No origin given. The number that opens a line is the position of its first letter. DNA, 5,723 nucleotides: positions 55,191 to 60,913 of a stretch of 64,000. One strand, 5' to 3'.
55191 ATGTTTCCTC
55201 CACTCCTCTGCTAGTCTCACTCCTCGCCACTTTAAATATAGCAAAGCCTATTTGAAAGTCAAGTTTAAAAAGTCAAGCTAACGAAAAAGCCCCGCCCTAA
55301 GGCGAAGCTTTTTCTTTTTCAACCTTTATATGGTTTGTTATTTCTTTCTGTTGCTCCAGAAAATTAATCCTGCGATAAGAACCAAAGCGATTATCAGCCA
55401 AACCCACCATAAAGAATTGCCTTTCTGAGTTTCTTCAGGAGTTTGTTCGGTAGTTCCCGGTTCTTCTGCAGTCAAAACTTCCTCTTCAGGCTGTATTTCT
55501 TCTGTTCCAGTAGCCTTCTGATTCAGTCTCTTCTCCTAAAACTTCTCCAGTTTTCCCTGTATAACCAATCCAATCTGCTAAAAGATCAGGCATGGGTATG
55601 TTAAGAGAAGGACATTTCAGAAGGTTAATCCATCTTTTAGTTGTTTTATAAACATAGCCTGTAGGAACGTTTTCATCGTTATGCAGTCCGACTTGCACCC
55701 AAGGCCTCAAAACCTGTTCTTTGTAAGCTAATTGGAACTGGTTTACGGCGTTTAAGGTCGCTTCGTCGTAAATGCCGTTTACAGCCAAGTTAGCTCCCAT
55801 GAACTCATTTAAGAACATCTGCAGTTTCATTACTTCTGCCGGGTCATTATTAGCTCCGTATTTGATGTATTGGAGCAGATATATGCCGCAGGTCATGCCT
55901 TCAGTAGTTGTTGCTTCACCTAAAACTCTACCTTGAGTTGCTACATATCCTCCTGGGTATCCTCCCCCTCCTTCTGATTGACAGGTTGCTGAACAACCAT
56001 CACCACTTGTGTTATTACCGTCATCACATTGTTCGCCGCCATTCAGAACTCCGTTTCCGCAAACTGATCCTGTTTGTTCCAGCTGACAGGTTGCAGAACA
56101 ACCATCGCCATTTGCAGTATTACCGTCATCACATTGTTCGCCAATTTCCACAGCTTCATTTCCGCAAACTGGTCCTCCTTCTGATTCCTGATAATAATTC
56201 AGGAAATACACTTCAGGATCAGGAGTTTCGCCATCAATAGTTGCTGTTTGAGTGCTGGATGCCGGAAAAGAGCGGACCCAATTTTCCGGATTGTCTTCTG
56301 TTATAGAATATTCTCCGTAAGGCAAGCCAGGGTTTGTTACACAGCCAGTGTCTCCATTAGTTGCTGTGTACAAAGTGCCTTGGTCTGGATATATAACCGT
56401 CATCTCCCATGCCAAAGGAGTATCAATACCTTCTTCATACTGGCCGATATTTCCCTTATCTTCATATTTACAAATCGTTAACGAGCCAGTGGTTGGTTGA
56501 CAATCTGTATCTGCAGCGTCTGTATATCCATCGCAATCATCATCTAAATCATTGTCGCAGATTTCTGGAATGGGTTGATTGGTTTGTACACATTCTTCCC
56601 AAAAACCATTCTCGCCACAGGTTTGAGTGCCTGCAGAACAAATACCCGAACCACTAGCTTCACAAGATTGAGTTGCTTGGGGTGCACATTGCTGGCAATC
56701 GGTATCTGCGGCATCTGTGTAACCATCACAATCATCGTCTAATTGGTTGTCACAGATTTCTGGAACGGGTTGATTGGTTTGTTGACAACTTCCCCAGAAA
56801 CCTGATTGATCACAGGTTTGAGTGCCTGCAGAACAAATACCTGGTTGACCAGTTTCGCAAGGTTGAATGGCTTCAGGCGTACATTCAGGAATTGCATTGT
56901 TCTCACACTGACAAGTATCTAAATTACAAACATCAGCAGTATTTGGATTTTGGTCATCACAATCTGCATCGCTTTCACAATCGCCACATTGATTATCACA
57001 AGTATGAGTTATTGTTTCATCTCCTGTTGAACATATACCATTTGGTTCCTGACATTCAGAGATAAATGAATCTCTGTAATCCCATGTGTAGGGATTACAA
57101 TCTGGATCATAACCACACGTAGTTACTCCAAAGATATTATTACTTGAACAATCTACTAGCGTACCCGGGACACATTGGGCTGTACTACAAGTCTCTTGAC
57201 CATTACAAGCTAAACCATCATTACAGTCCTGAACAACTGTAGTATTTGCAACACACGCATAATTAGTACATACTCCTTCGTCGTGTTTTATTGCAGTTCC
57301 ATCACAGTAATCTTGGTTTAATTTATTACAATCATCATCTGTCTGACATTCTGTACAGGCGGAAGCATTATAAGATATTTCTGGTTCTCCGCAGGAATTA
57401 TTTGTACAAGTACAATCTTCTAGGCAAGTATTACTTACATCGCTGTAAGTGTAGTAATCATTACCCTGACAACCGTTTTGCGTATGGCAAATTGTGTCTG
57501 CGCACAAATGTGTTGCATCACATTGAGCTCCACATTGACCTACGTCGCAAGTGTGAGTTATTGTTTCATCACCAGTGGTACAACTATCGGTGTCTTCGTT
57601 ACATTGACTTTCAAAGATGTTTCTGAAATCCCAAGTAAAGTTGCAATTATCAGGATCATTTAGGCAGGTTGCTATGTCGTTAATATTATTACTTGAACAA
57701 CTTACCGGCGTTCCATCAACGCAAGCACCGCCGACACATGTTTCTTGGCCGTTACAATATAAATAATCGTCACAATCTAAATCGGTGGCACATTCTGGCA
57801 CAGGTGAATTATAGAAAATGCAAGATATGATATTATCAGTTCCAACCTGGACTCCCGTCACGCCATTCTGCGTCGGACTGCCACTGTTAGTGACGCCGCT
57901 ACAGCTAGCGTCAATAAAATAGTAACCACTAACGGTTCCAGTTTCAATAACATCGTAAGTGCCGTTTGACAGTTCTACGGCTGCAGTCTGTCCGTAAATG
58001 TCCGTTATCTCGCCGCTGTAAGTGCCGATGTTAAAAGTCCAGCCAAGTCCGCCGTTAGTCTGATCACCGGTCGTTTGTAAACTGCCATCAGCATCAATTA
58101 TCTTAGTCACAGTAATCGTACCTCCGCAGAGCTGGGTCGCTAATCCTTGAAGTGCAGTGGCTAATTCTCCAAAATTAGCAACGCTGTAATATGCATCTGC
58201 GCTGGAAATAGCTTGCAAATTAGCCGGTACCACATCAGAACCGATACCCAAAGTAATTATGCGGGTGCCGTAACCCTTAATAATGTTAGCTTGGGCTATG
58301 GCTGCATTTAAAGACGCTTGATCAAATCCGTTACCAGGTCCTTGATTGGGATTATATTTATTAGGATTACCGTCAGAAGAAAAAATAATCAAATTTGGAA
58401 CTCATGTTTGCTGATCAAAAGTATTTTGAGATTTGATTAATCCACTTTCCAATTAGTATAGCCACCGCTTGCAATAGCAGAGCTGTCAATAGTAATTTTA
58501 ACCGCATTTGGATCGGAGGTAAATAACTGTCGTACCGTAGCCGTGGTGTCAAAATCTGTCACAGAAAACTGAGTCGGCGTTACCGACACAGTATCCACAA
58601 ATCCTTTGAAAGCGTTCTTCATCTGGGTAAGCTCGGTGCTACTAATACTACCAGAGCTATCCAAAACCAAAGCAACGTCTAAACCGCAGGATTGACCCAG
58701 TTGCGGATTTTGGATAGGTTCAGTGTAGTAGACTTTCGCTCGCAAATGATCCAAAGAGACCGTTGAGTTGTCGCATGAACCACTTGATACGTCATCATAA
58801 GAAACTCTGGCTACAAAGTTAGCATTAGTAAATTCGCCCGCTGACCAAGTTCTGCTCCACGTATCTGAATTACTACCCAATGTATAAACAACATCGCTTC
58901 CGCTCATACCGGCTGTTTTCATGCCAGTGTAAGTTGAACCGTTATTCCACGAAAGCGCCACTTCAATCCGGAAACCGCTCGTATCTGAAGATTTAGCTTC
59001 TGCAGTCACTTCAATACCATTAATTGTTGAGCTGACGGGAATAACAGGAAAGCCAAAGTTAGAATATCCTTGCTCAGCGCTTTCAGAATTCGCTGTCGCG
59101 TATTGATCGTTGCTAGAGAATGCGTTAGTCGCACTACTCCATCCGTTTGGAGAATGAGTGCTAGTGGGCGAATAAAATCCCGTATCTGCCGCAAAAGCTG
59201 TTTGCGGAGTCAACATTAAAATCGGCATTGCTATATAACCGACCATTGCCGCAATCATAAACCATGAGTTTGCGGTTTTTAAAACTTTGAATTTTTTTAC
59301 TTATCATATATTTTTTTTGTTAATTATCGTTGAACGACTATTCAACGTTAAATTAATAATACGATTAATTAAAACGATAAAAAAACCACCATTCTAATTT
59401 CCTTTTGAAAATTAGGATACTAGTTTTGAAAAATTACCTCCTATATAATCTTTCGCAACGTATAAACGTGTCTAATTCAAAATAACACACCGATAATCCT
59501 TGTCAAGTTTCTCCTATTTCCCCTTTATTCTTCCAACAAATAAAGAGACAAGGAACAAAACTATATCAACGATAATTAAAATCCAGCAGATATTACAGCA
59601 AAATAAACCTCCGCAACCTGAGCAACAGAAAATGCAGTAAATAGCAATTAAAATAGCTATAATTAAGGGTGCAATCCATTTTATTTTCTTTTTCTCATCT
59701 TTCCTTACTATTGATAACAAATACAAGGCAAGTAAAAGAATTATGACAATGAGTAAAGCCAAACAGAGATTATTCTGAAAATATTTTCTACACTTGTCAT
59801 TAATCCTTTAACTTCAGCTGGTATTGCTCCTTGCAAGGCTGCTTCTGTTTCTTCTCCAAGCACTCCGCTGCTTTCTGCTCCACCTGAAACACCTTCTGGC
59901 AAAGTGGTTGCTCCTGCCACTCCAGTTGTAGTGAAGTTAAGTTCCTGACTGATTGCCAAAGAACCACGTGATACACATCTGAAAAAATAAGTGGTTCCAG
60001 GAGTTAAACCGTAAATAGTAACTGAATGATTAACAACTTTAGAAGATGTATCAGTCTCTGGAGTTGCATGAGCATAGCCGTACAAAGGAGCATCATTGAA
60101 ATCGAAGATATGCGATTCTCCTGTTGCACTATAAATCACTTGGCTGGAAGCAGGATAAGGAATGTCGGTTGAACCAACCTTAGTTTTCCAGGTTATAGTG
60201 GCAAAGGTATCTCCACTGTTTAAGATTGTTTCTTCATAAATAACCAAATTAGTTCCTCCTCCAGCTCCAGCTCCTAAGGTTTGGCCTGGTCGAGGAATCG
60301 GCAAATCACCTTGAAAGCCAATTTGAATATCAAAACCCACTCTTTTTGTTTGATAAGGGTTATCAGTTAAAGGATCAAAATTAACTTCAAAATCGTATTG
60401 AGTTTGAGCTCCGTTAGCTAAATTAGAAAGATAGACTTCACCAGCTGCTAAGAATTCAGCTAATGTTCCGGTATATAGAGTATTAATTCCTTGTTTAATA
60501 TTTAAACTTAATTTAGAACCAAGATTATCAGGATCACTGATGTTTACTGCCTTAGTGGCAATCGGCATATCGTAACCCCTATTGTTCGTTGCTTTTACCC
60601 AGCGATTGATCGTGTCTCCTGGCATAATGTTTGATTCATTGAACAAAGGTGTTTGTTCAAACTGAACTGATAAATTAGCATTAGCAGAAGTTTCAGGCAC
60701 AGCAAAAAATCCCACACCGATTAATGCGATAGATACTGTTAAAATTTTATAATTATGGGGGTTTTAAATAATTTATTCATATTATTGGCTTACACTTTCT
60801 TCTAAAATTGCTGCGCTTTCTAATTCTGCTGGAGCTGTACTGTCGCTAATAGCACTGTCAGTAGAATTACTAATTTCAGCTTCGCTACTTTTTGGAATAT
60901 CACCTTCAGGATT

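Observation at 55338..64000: Three-gene locus of giant secreted or anchored mosaic proteins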

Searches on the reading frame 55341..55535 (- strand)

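Call 6: search_protein_families(library=pfam, max_evalue=0.01, proteins=[window:55341-55535:-])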
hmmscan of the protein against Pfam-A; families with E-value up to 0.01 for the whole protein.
window:55341-55535:- (65 aa): 1 family
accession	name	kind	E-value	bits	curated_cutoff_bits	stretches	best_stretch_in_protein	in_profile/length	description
PF10661.14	EssA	-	0.0015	18.9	24.1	1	7-60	84-141/147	WXG100 protein secretion system (Wss), protein EssA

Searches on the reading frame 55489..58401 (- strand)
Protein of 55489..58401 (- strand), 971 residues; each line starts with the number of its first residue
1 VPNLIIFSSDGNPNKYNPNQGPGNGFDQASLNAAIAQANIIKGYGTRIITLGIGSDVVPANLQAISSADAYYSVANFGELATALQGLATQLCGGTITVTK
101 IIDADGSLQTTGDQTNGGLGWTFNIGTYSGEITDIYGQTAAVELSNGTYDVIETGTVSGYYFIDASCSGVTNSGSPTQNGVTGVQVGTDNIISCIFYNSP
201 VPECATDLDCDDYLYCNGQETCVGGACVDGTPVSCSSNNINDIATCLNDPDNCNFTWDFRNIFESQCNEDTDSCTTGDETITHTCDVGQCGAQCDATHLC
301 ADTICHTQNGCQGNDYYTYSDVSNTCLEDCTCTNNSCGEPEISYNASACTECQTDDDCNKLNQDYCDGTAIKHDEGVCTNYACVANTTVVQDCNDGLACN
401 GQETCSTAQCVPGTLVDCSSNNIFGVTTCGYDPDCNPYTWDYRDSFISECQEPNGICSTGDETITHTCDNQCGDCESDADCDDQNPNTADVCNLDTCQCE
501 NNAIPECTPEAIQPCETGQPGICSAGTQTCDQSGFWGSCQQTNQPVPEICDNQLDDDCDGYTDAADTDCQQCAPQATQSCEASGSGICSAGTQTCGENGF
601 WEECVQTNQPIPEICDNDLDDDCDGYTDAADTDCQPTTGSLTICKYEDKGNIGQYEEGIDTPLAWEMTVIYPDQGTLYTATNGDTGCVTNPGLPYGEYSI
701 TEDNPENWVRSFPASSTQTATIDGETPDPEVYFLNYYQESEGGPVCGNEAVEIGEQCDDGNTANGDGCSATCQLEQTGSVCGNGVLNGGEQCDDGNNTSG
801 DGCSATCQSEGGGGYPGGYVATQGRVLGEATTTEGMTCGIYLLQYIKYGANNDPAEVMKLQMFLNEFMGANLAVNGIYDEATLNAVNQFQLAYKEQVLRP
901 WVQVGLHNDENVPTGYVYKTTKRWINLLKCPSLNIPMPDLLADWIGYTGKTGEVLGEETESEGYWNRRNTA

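Call 6: search_protein_families(library=pfam, max_evalue=0.01, proteins=[window:55489-58401:-])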
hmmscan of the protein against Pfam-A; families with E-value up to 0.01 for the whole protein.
window:55489-58401:- (971 aa): 3 families
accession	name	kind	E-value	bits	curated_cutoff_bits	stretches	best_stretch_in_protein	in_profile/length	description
PF13948.11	DUF4215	-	3.9e-09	37.1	27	2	779-808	19-47/47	Domain of unknown function (DUF4215)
PF17802.7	SpaA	-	9.8e-05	22.9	23.1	0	129-163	34-68/91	Prealbumin-like fold domain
PF01471.23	PG_binding_1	-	0.0006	20.4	23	1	855-893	3-41/57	Putative peptidoglycan binding domain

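Call 12: search_protein_families(library=ncbifam, max_evalue=1, proteins=[window:55489-58401:-])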
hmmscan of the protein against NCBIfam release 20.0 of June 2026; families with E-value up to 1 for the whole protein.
window:55489-58401:- (971 aa): 1 family
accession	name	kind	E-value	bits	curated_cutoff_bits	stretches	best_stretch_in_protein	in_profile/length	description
TIGR02232.1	myxo_disulf_rpt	repeat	1.9e-19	69.2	20.8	2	745-776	3-34/38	cysteine-rich acidic repeat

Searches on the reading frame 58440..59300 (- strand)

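Call 6: search_protein_families(library=pfam, max_evalue=0.01, proteins=[window:58440-59300:-])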
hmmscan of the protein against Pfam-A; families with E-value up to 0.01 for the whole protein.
window:58440-59300:- (287 aa): 2 families
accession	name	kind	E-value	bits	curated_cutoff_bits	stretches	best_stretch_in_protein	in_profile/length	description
PF00092.34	VWA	-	1.3e-05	25.9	23.8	1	208-282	1-79/174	von Willebrand factor type A domain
PF13519.12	VWA_2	-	0.00073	20.6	27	1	209-282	1-76/107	von Willebrand factor type A domain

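Call 12: search_protein_families(library=ncbifam, max_evalue=1, proteins=[window:58440-59300:-])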
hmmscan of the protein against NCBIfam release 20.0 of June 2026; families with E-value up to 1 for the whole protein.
window:58440-59300:- (287 aa): 2 families
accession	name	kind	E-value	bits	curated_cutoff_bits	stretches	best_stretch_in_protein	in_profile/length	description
TIGR03436.1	acidobact_VWFA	subfamily_domain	0.00022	20.8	81.25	1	205-273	65-132/324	VWA domain-containing protein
TIGR03788.1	marine_srt_targ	equivalog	0.0041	15.6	551.65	1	193-261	259-323/629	marine proteobacterial sortase target protein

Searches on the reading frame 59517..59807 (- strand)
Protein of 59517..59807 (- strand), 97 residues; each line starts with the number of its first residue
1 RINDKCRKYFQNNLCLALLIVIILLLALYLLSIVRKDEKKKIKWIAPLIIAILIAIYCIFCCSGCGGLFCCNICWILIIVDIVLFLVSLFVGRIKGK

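Call 6: search_protein_families(library=pfam, max_evalue=0.01, proteins=[window:59517-59807:-])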
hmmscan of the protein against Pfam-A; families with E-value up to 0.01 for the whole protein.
window:59517-59807:- (97 aa): 2 families
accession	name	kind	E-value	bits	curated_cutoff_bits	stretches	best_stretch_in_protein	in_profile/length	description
PF20122.4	DUF6512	-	0.00042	20.8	26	1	18-94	57-130/181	Family of unknown function (DUF6512)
PF19779.4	DUF6264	-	0.006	17.2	31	1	15-62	123-170/183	Family of unknown function (DUF6264)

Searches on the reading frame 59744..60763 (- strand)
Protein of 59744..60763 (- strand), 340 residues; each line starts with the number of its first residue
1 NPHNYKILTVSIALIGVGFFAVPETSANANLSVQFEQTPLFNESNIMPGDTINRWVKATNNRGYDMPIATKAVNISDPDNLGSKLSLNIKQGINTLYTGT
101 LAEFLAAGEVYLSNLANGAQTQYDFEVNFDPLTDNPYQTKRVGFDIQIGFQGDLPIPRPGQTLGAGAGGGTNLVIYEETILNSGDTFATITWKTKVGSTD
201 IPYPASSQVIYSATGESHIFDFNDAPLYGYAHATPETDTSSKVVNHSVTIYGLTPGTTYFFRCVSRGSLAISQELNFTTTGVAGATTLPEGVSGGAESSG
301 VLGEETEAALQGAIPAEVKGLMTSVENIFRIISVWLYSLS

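Call 6: search_protein_families(library=pfam, max_evalue=0.01, proteins=[window:59744-60763:-])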
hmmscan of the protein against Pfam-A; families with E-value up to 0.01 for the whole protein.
window:59744-60763:- (340 aa): 2 families
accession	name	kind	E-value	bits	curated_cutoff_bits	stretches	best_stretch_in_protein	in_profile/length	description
PF16656.11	Pur_ac_phosph_N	-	2.1e-09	38.2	30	1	185-279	12-93/93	Purple acid Phosphatase, N-terminal domain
PF00041.27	fn3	-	0.0076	16.9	25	0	188-265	16-68/84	Fibronectin type III domain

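Call 12: search_protein_families(library=ncbifam, max_evalue=1, proteins=[window:59744-60763:-])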
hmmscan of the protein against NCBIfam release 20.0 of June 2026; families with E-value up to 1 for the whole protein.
window:59744-60763:- (340 aa): 0 families

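Call 13: search_protein_families(library=pfam, max_evalue=10, proteins=[window:59744-60763:-])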
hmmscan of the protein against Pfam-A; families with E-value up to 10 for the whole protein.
window:59744-60763:- (340 aa): 4 families
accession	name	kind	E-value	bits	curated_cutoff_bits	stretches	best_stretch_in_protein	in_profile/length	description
PF16656.11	Pur_ac_phosph_N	-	2.1e-09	38.2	30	1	185-279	12-93/93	Purple acid Phosphatase, N-terminal domain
PF00041.27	fn3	-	0.0076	16.9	25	1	188-265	16-68/84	Fibronectin type III domain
PF25059.1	FN3_DSCAM-DSCAML_C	-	0.094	13.5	39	1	239-289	38-89/89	DSCAM/DSCAML C-terminal Fn3-like domain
PF16655.11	PhoD_N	-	0.13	13.2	30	1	229-267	47-80/90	PhoD-like phosphatase, N-terminal domain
